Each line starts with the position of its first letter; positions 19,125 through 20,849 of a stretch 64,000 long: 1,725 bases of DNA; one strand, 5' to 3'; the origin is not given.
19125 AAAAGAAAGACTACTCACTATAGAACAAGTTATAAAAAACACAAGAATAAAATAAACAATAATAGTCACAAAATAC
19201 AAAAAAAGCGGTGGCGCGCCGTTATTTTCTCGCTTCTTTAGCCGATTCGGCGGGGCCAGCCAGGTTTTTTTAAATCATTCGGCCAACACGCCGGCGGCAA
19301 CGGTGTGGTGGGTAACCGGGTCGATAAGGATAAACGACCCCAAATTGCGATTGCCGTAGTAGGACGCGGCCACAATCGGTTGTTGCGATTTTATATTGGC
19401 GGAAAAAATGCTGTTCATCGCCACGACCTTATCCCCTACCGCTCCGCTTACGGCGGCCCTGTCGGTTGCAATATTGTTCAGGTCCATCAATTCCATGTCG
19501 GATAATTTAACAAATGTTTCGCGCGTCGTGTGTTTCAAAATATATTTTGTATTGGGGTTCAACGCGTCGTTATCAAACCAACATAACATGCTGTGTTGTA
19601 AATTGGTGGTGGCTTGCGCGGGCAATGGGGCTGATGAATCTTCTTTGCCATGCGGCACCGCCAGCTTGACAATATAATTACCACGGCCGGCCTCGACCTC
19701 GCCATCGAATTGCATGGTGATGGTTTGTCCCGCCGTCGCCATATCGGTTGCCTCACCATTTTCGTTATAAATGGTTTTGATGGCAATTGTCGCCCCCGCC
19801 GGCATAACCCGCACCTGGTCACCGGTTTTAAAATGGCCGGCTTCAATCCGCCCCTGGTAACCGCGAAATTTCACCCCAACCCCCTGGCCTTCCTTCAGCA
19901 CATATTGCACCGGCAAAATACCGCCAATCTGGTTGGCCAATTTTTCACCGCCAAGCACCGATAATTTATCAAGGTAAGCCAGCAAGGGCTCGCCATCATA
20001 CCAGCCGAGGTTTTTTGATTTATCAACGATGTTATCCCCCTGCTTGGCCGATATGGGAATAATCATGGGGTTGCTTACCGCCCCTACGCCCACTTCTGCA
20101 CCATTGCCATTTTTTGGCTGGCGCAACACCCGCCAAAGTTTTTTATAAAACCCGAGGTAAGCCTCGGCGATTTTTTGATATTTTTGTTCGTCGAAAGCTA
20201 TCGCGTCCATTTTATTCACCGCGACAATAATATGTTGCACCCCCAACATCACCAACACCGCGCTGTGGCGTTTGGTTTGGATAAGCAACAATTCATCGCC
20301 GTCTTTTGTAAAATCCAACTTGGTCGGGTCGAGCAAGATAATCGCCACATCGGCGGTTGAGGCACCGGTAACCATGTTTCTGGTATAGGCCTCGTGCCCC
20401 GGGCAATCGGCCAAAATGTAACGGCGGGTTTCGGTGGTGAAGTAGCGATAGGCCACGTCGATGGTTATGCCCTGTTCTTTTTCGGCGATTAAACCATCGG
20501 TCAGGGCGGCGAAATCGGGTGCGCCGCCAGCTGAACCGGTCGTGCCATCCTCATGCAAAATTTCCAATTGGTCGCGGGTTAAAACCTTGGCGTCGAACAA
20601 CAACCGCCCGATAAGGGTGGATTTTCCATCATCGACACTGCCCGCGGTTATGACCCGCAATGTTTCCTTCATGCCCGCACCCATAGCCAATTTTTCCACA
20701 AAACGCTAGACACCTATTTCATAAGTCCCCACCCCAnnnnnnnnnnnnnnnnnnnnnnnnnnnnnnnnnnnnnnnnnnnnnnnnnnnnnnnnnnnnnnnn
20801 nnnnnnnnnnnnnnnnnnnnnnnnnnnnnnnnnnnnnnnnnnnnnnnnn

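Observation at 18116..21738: Orphan cysN-like GTPase sandwiched between two near-duplicate OpuAC-type substrate-binding protein genes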

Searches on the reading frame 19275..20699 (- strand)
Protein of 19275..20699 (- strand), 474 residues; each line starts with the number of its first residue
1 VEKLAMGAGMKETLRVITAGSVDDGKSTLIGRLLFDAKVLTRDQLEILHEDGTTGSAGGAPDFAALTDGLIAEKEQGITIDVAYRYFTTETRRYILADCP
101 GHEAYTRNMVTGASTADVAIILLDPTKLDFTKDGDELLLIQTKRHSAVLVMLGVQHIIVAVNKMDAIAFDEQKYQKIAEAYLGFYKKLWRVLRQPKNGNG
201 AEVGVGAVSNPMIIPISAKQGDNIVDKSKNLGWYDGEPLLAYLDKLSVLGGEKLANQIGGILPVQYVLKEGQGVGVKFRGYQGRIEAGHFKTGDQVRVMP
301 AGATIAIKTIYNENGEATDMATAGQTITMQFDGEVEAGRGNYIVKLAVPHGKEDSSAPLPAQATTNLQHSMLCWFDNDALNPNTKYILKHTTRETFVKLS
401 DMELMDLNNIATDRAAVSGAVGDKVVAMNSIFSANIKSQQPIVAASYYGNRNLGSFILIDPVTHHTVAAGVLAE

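Call 5: search_protein_families(library=pfam, proteins=[window:19275-20699:-])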
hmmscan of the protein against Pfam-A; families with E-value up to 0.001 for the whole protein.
window:19275-20699:- (474 aa): 5 families
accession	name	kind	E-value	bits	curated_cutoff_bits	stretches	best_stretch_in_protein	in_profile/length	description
PF00009.33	GTP_EFTU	-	2e-34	119.3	26.5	1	12-225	2-176/188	Elongation factor Tu GTP binding domain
PF22594.2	GTP-eEF1A_C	-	3.7e-13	50.1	27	1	371-472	5-100/101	GTP-eEF1A C-terminal domain-like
PF01926.29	MMR_HSR1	-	9.5e-06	26.2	21.9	0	70-147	24-106/113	50S ribosome-binding GTPase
PF16325.11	Peptidase_U32_C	-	1.4e-05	25.6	28.2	1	289-338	26-79/83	Peptidase family U32 C-terminal domain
PF03144.31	GTP_EFTU_D2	-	0.00021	22.1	30.3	1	283-326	6-57/73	Elongation factor Tu domain 2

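Call 6: search_protein_families(library=ncbifam, proteins=[window:19275-20699:-])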
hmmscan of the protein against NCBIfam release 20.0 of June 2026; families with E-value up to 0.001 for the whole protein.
window:19275-20699:- (474 aa): 22 families
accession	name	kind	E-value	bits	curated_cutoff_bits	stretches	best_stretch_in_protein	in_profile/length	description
NF004035.0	PRK05506.1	subfamily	9.4e-127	423.9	715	1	10-473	21-431/632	bifunctional sulfate adenylyltransferase subunit 1/adenylylsulfate kinase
NF003478.0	PRK05124.1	equivalog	4.1e-116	388.4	590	1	10-473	24-434/475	sulfate adenylyltransferase subunit CysN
TIGR02034.1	CysN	subfamily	2.6e-112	375.8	336.1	1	14-471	1-405/406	sulfate adenylyltransferase, large subunit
NF008969.0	PRK12317.1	subfamily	4.8e-59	200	502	1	11-333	5-295/426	elongation factor 1-alpha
TIGR00483.1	EF-1_alpha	equivalog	1.3e-55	188.6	540.1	1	10-330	4-293/427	translation elongation factor EF-1 subunit alpha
TIGR00475.1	selB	equivalog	2.4e-25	89.3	242.25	2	67-175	25-122/581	selenocysteine-specific translation elongation factor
NF009373.0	PRK12736.1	subfamily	1.6e-18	66.6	452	1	11-170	10-144/394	elongation factor Tu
NF009372.0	PRK12735.1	subfamily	7.6e-18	64.5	479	1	12-168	11-142/396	elongation factor Tu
NF000766.0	PRK00049.1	subfamily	1.5e-17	63.5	449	1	13-168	12-142/396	elongation factor Tu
TIGR00485.1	EF-Tu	equivalog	6.9e-17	61.2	522.4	1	12-171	11-145/394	elongation factor Tu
NF003077.0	PRK04000.1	equivalog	8.4e-11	41.7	315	1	14-179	10-166/412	translation initiation factor IF-2 subunit gamma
TIGR03680.1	eif2g_arch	equivalog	5.6e-10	39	514.5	1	15-179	7-162/407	translation initiation factor IF-2 subunit gamma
NF009381.0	PRK12740.1-5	subfamily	1.8e-05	23.4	583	1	19-170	15-142/692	elongation factor G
TIGR00231.1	small_GTP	domain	2.4e-05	24.2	42.5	0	68-176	27-135/164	GTP-binding protein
TIGR03594.1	GTPase_EngA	equivalog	5.4e-05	22.4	306.7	0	71-175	27-129/432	ribosome biogenesis GTPase Der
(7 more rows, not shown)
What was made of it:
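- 19275..20699 (-): cysN, the GTPase subunit of sulfate adenylyltransferase. The longest ORF is 474 aa. The conserved start MKETLRV is the ATG at 20672, giving 465 aa as in the NCBI call. NCBIfam TIGR02034 375.8 bits against a cutoff of 336.1 (call 6).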

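Call 10: find_homologous_proteins(query=window:19275-20699:-)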
Query window:19275-20699:- (474 aa): 8000 proteins with E <= 0.001 among 8000 candidates; the best 120 are listed.
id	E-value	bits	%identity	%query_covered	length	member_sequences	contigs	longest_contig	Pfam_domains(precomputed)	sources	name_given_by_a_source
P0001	0.0e+0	1037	100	98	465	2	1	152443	PF01926.30,PF22594.3,PF00009.34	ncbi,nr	ncbi:MAG: GTP-binding protein [Hydrotalea sp.]|nr:GTP-binding protein [Hydrotalea sp.]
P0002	4.3e-191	654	69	99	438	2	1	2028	PF01926.30,PF22594.3,PF00009.34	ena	-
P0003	6.2e-152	525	56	98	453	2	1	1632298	PF01926.30,PF22594.3,PF00009.34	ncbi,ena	-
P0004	9.9e-141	488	55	98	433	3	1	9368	PF01926.30,PF22594.3,PF00009.34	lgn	-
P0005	3.6e-122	426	48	99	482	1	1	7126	PF01926.30,PF22594.3,PF00009.34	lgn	-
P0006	1.0e-114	402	48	99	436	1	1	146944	PF01926.30,PF22594.3,PF00009.34,PF03144.32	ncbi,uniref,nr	ncbi:sulfate adenylyltransferase subunit 1 [Neisseria chenwenguii]|uniref:sulfate adenylyltransferas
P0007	1.3e-114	402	48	99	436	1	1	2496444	PF01926.30,PF22594.3,PF00009.34,PF03144.32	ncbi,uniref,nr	ncbi:sulfate adenylyltransferase [Neisseria chenwenguii]|uniref:sulfate adenylyltransferase n=1 Tax=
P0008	3.7e-113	397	47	99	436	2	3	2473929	PF22594.3,PF00009.34,PF03144.32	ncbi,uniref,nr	ncbi:sulfate adenylyltransferase subunit 1 [Bergeriella denitrificans]|uniref:sulfate adenylyltransf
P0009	5.8e-113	396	48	97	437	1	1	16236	PF22594.3,PF00009.34,PF03144.32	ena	-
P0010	6.1e-113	396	47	99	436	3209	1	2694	PF22594.3,PF00009.34,PF03144.32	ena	-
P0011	2.0e-112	394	49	97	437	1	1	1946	PF01926.30,PF22594.3,PF00009.34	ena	-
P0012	3.0e-112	394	48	99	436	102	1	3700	PF01926.30,PF22594.3,PF00009.34,PF03144.32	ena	-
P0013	5.2e-112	393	47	99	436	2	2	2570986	PF01926.30,PF22594.3,PF00009.34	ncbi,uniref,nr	ncbi:sulfate adenylyltransferase subunit 1 [Neisseria yangbaofengii]|uniref:sulfate adenylyltransfer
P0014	1.0e-110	389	47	99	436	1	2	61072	PF22594.3,PF00009.34,PF03144.32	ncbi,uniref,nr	ncbi:sulfate adenylyltransferase subunit 1 [Neisseria perflava]|uniref:sulfate adenylyltransferase s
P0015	1.2e-110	389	48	97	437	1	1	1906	PF01926.30,PF22594.3,PF00009.34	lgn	-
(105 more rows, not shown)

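Call 11: find_encoding_contigs(protein=P0003, flank=10000, max_places=3)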
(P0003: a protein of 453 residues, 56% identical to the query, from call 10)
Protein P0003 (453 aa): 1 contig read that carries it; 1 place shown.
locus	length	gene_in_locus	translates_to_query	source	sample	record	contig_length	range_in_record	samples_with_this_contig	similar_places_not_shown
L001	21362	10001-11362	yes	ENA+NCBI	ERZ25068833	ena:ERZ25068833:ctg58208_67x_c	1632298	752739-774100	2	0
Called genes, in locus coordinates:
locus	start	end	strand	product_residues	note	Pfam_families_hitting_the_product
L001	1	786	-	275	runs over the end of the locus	PF00290:Trp_syntA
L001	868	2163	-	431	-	PF03447:NAD_binding_3, PF00742:Homoserine_dh, PF01842:ACT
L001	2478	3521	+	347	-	PF01266:DAO (faint), PF03486:HI0933_like (faint), PF07992:Pyr_redox_2, PF13738:Pyr_redox_3, PF00070:Pyr_redox (weak)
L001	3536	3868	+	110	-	PF00111:Fer2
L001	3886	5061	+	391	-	PF13241:NAD_binding_7, PF10414:CysG_dimeriser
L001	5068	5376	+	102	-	PF11011:DUF2849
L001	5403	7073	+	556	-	PF03460:NIR_SIR_ferr, PF01077:NIR_SIR, PF03460:NIR_SIR_ferr, PF01077:NIR_SIR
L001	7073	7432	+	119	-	PF06073:DUF934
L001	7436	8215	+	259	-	PF01507:PAPS_reduct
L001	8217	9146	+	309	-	PF01507:PAPS_reduct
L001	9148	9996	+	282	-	PF05050:Methyltransf_21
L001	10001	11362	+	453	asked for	PF00009:GTP_EFTU, PF01926:MMR_HSR1 (faint), PF22594:GTP-eEF1A_C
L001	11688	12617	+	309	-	PF04069:OpuAC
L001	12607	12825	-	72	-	-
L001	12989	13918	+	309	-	PF04069:OpuAC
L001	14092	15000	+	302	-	PF02826:2-Hacid_dh_C (weak), PF03446:NAD_binding_2, PF14833:NAD_binding_11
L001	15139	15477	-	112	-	PF09527:ATPase_gene1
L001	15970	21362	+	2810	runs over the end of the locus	PF08758:Cadherin_pro (faint), PF28399:Ig_CLSTN (faint), PF00028:Cadherin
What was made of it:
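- Relatives have small genomes (1.63 Mb, call 11).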

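Call 12: find_encoding_contigs(protein=P0004, flank=10000, max_places=3)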
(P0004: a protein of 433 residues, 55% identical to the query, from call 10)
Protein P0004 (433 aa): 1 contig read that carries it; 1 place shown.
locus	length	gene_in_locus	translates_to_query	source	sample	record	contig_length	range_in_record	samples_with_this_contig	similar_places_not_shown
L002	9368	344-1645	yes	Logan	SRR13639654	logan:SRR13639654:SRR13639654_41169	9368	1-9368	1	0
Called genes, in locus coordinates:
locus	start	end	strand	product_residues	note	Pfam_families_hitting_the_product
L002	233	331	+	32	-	-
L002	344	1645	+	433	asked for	PF00009:GTP_EFTU, PF01926:MMR_HSR1 (faint), PF22594:GTP-eEF1A_C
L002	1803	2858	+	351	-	PF04069:OpuAC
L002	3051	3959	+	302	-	PF03446:NAD_binding_2, PF14833:NAD_binding_11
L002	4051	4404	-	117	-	PF09527:ATPase_gene1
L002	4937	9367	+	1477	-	?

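Call 13: find_encoding_contigs(protein=P0005, flank=10000, max_places=3)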
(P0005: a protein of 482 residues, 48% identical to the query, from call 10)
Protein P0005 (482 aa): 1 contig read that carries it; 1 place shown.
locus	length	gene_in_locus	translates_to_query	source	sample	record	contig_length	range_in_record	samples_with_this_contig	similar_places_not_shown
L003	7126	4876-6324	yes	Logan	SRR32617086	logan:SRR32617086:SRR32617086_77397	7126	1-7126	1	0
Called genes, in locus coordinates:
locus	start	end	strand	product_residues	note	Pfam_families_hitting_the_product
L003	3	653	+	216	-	?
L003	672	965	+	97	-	PF11011:DUF2849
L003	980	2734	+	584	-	PF03460:NIR_SIR_ferr, PF01077:NIR_SIR, PF03460:NIR_SIR_ferr, PF01077:NIR_SIR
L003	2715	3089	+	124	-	PF06073:DUF934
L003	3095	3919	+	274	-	PF01507:PAPS_reduct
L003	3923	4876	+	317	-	PF01507:PAPS_reduct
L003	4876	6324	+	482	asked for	PF00009:GTP_EFTU, PF01926:MMR_HSR1 (faint), PF22594:GTP-eEF1A_C (weak)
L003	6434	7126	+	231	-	?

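Call 17: find_related_loci(query=window:19275-20699:-, collection=genome_contigs, flank=10000)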
Query window:19275-20699:- (474 aa) in genome_contigs; peptide patterns used: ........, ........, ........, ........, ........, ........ (x = any residue, [..] = any of these).
100 stretches matched a pattern, but none encodes a relative of the query by tblastn (E <= 1e-3).
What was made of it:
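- Tried and rejected: Scan of genome_contigs with the window CysN: 100 pattern matches, none a relative (call 17).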

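Call 21: find_homologous_proteins(query=L001:8217-9146:+)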
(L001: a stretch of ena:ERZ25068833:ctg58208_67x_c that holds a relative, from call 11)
Query L001:8217-9146:+ (309 aa): 8000 proteins with E <= 0.001 among 8000 candidates; the best 120 are listed.
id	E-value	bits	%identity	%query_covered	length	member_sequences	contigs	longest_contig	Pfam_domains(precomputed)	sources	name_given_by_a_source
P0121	1.5e-204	696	100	100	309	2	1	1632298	PF01507.26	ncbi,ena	-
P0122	3.6e-169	580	83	100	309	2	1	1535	PF01507.26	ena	-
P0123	1.0e-161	555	79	100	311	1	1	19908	PF01507.26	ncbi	ncbi:MAG: sulfate adenylyltransferase subunit CysD [Alphaproteobacteria bacterium]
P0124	9.3e-146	503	80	90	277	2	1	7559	PF01507.26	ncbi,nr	ncbi:MAG: sulfate adenylyltransferase subunit 2, partial [Alphaproteobacteria bacterium]|nr:sulfate 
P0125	3.2e-130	452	69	99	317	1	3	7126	PF01507.26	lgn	-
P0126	1.7e-123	430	64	100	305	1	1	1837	PF01507.26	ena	-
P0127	2.5e-123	429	65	100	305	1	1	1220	PF01507.26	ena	-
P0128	3.3e-123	429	65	100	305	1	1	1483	PF01507.26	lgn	-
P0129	8.8e-123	427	65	99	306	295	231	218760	PF01507.26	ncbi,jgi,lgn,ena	jgi:sulfate adenylyltransferase subunit 2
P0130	8.9e-123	427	64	100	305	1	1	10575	PF01507.26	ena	-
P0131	2.3e-122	426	65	99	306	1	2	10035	PF01507.26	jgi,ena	-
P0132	2.4e-122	426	65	99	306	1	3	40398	PF01507.26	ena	-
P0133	3.5e-122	425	65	99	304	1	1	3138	PF01507.26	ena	-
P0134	4.5e-122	425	65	99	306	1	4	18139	PF01507.26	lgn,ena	-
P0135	8.3e-122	424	64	100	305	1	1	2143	PF01507.26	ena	-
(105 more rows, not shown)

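Call 22: find_encoding_contigs(protein=P0124, flank=10000, max_places=3)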
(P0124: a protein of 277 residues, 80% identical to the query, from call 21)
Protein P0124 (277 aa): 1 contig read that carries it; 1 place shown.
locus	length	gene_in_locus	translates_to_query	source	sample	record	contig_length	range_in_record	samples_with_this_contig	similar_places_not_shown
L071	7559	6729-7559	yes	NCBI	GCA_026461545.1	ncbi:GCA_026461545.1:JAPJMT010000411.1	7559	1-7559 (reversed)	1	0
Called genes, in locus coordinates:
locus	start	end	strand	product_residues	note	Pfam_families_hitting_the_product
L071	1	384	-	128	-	PF03447:NAD_binding_3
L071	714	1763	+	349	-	PF00070:Pyr_redox (faint), PF01266:DAO (faint), PF03486:HI0933_like (faint), PF07992:Pyr_redox_2, PF13738:Pyr_redox_3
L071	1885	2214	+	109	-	PF00111:Fer2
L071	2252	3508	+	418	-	PF13241:NAD_binding_7, PF10414:CysG_dimeriser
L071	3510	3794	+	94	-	PF11011:DUF2849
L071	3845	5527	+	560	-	PF03460:NIR_SIR_ferr, PF01077:NIR_SIR, PF03460:NIR_SIR_ferr, PF01077:NIR_SIR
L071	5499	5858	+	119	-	PF06073:DUF934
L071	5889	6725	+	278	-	PF01507:PAPS_reduct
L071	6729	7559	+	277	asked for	PF01507:PAPS_reduct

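Call 23: find_encoding_contigs(protein=P0002, flank=10000, max_places=3)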
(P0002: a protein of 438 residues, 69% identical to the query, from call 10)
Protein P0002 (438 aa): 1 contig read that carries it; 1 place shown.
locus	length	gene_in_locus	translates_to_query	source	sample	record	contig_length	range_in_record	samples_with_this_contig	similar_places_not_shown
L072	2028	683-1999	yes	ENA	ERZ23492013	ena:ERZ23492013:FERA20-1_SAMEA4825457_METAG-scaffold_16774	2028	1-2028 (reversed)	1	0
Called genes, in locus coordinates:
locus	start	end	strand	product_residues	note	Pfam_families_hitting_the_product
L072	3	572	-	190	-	?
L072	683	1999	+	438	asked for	PF00009:GTP_EFTU, PF01926:MMR_HSR1 (faint), PF22594:GTP-eEF1A_C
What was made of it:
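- In the closest relative cysN has no SBP upstream (call 23).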

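Call 24: find_encoding_contigs(protein=P0122, flank=10000, max_places=3)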
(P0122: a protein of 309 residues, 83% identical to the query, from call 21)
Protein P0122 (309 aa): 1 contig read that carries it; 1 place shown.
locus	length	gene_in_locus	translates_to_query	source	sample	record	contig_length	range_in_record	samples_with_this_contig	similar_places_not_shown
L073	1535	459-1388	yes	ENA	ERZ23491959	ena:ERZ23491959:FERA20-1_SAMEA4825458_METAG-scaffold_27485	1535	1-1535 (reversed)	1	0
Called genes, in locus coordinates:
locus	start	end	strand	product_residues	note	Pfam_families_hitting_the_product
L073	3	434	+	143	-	?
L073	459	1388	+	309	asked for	PF01507:PAPS_reduct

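Call 26: find_encoding_contigs(protein=P0001, flank=1000, max_places=3)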
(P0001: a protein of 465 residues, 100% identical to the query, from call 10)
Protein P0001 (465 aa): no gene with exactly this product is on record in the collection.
